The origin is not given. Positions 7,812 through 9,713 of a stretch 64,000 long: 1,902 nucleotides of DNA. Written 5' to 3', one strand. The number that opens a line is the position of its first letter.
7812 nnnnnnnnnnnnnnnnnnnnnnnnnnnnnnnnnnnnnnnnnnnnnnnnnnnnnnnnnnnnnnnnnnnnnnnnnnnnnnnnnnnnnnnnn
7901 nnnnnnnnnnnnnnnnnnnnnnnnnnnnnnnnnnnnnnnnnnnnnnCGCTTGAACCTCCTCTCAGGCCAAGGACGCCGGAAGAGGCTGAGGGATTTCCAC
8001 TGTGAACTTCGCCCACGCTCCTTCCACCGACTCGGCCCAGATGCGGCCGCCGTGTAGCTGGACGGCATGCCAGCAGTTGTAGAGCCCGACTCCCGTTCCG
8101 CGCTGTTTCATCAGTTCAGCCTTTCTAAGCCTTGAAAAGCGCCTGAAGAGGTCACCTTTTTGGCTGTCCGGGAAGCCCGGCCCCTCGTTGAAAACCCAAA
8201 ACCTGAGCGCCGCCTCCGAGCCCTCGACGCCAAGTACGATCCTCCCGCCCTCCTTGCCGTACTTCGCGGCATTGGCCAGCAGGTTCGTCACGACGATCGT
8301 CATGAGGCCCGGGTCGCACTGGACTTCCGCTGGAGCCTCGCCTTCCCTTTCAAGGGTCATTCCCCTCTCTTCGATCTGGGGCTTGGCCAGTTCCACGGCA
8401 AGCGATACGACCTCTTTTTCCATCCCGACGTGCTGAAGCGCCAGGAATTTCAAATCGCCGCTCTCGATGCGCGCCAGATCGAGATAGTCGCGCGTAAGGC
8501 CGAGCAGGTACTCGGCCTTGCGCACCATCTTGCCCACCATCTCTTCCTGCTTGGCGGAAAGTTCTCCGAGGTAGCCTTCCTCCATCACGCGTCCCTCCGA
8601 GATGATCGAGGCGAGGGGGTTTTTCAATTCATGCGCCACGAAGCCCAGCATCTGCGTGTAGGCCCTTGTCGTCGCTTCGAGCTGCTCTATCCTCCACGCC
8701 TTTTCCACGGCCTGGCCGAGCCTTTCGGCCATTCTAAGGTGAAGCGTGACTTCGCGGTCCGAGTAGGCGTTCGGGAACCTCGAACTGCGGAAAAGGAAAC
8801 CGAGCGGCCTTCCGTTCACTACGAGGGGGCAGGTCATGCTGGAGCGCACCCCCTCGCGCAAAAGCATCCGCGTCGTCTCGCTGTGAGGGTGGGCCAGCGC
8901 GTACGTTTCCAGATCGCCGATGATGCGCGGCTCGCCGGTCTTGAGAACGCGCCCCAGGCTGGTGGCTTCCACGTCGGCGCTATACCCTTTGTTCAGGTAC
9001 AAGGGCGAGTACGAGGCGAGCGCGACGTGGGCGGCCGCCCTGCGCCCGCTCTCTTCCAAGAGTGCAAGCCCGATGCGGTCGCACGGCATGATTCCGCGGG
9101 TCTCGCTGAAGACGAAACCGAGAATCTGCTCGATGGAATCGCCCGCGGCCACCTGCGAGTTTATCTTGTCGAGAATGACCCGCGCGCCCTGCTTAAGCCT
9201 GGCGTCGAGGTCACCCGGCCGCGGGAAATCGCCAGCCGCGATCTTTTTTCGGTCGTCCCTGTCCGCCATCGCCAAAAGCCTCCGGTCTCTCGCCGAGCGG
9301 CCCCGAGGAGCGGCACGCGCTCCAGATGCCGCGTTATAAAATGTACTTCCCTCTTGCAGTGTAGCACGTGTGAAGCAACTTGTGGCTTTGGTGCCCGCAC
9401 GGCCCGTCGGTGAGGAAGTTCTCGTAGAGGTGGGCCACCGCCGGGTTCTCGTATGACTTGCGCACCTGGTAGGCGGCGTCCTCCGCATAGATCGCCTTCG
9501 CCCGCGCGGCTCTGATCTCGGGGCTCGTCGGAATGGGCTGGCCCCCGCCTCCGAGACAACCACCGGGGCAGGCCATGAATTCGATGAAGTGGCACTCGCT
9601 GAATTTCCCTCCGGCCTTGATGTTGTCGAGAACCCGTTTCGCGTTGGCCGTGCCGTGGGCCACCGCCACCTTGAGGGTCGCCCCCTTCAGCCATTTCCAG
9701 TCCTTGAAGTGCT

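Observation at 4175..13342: Self-contained [FeFe]-hydrogenase module with an orphan receiver first and a GAF histidine kinase between hydA and hydG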

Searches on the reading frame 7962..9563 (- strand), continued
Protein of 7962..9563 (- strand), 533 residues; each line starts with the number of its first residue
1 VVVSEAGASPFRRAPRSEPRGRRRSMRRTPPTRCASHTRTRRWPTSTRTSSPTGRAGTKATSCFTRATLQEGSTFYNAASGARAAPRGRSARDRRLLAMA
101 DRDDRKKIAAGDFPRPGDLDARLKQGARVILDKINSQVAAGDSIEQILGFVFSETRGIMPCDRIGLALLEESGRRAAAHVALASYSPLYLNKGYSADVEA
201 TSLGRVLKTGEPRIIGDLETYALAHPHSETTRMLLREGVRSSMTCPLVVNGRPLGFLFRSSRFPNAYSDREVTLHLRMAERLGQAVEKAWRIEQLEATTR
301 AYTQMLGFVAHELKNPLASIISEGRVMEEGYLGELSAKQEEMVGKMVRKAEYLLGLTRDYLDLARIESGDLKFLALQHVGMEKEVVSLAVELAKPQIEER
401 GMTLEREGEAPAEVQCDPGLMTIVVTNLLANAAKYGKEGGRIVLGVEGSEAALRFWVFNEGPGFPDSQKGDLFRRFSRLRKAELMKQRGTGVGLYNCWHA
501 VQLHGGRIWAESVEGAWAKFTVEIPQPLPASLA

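Call 79: search_protein_families(library=pfam, proteins=[L003:12773-13027:+], max_evalue=0.001)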
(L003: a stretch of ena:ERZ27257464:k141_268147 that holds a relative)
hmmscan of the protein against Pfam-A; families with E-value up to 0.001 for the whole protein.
L003:12773-13027:+ (84 aa): 1 family
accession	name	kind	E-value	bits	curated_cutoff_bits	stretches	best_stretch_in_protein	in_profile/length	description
PF21699.3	TM1266-like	-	3.2e-05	24.2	27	1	6-78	4-73/74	Iron-only hydrogenase system regulator, putative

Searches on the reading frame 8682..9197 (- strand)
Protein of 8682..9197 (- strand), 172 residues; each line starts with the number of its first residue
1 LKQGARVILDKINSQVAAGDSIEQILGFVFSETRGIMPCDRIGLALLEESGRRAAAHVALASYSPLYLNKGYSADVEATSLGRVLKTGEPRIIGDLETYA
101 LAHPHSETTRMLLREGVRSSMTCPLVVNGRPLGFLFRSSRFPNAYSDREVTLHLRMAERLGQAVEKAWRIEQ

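Call 57: search_solved_structures(query=window:8682-9197:-, max_evalue=10, show_alignments=4)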
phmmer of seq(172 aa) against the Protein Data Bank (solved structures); distinct sequences matched with E-value up to 10: 12.
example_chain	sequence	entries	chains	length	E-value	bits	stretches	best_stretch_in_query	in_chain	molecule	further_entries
3hcy_A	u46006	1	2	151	5.1e-05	26.4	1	21-166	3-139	Putative two-component sensor histidine kinase protein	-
2lb5_A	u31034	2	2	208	0.0055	19.8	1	7-104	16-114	Sensor histidine kinase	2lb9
8w26_A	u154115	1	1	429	0.0064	19.5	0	7-103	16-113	histidine kinase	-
5dfx_A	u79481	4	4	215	0.0081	19.2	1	20-168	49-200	Histidine kinase | Sensory transduction histidine kinase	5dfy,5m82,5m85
6bhn_A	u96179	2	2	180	0.014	18.5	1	9-168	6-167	Methyl-accepting chemotaxis sensory transducer with phytochrome sensor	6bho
2k2n_A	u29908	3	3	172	0.24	14.4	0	112-166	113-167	Sensor protein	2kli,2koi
9g8c_A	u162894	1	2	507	0.62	13.1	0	7-45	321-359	histidine kinase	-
6g1y_A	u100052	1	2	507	0.84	12.7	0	7-45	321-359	Bacteriophytochrome protein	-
9rn8_A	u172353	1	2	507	0.85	12.6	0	7-45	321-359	histidine kinase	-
9g8d_A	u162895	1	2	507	0.98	12.4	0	7-45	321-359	histidine kinase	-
4aj9_A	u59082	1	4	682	1.8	11.6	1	53-86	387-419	CATALASE-3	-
3ej6_A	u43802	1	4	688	1.8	11.6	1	53-86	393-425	Catalase-3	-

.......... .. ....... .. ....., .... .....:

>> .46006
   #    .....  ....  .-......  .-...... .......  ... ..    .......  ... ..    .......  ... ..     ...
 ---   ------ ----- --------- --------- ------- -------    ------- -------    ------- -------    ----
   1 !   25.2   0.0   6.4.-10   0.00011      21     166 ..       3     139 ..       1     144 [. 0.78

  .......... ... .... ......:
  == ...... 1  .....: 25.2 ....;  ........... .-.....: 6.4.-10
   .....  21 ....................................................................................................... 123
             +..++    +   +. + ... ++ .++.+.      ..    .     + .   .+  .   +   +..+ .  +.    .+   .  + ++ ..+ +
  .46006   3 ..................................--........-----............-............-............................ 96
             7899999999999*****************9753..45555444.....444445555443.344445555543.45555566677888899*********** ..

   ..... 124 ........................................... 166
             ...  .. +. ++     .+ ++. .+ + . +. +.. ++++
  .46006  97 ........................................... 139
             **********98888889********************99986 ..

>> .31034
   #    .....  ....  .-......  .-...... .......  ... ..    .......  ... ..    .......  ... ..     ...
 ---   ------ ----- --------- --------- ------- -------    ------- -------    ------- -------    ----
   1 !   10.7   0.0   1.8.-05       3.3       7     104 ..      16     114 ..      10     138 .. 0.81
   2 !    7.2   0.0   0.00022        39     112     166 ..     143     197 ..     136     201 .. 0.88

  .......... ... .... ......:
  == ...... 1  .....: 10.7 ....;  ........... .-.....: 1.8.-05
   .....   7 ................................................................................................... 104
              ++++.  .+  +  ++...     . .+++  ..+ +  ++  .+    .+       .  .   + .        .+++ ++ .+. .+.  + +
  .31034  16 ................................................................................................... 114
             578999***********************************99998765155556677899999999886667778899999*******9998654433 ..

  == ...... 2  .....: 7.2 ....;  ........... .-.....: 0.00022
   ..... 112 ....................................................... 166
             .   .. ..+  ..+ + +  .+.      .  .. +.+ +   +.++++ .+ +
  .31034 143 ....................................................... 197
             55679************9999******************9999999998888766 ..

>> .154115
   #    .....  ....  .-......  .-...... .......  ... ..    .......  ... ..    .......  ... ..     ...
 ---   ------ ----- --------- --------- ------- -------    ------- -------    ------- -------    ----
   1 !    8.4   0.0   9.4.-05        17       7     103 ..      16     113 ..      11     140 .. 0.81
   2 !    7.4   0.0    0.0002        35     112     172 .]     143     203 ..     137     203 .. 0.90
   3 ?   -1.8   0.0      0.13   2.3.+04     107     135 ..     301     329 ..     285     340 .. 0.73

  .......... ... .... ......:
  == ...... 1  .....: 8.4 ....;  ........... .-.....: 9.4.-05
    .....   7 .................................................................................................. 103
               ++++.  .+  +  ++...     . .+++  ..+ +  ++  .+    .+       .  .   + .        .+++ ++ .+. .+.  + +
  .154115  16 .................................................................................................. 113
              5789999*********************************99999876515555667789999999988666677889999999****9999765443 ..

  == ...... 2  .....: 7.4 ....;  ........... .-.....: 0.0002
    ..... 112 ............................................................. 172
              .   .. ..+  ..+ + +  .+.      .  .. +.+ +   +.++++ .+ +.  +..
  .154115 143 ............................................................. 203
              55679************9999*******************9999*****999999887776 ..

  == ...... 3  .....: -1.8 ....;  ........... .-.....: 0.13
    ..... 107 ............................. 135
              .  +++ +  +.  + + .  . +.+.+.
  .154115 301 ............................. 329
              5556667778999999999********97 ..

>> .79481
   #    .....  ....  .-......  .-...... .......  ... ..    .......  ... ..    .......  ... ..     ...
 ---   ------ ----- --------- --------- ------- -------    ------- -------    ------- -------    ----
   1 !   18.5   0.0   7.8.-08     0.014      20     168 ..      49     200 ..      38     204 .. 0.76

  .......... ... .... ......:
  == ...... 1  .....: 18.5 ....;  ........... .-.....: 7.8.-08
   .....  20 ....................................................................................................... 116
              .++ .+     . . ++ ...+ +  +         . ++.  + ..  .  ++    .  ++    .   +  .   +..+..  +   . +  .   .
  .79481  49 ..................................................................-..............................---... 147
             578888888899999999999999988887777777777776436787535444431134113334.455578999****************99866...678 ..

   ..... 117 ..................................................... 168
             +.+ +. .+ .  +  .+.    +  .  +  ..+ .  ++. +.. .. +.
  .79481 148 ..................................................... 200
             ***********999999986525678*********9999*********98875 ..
